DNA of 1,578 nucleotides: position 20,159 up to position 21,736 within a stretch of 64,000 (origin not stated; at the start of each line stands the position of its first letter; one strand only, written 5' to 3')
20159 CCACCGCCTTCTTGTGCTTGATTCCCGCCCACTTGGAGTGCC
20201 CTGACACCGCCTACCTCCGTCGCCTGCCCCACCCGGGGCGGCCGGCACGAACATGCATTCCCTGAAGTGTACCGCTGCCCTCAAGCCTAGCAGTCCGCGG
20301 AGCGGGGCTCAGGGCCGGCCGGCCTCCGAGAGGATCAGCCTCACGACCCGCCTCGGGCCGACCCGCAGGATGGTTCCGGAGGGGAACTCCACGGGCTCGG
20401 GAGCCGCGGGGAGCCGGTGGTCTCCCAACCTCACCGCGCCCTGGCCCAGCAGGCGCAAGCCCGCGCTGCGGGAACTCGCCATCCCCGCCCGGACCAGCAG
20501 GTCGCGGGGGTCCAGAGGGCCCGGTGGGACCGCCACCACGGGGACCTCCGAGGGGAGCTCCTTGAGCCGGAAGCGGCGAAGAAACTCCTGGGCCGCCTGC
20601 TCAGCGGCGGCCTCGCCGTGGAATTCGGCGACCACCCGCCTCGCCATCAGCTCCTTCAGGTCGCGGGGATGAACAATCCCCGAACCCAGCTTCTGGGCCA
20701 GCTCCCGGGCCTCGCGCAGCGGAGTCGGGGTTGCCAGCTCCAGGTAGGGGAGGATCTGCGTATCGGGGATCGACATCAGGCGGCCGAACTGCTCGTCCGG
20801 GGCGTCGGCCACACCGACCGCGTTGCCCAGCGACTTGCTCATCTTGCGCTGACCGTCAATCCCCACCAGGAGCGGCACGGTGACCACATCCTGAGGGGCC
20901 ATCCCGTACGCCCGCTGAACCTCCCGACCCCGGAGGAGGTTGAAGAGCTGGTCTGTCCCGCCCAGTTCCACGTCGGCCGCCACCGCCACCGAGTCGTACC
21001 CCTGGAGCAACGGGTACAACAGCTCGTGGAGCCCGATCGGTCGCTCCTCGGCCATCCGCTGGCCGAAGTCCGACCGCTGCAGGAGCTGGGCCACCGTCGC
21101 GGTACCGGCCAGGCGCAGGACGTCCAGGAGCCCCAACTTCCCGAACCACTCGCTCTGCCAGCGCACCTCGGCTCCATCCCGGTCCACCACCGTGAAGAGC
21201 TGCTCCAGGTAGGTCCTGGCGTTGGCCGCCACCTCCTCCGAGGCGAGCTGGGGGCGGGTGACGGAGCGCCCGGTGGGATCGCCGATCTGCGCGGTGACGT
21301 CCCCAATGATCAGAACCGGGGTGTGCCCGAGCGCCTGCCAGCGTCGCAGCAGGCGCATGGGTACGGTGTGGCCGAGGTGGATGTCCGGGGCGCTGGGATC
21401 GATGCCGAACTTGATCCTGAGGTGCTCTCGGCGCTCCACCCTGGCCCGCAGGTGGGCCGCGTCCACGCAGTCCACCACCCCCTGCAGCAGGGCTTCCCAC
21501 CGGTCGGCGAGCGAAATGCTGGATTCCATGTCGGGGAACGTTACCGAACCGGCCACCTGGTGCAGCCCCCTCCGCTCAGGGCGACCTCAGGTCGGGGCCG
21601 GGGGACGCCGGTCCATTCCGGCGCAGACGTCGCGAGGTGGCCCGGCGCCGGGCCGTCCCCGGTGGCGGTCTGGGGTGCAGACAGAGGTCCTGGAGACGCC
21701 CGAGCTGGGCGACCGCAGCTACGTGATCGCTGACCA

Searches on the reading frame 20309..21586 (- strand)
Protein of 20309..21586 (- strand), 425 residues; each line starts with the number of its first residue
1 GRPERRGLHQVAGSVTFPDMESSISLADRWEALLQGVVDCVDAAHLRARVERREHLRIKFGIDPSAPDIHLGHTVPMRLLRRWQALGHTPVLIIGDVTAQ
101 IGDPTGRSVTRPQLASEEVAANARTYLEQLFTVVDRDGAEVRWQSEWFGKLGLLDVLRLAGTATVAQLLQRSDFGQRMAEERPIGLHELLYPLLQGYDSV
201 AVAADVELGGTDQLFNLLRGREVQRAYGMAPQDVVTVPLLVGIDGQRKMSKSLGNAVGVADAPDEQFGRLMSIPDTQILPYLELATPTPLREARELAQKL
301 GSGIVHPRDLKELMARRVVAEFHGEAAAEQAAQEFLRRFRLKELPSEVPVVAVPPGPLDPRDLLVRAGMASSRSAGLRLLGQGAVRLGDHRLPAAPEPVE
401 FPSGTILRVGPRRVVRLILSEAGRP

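Call 26: search_protein_families(library=pfam, proteins=[window:20309-21586:-], max_evalue=0.0001)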
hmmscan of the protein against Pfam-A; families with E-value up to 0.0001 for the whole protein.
window:20309-21586:- (425 aa): 1 family
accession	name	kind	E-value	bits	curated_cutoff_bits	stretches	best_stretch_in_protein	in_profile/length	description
PF00579.31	tRNA-synt_1b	-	6.8e-70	236.1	21.1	1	53-339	3-291/292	tRNA synthetases class I (W and Y)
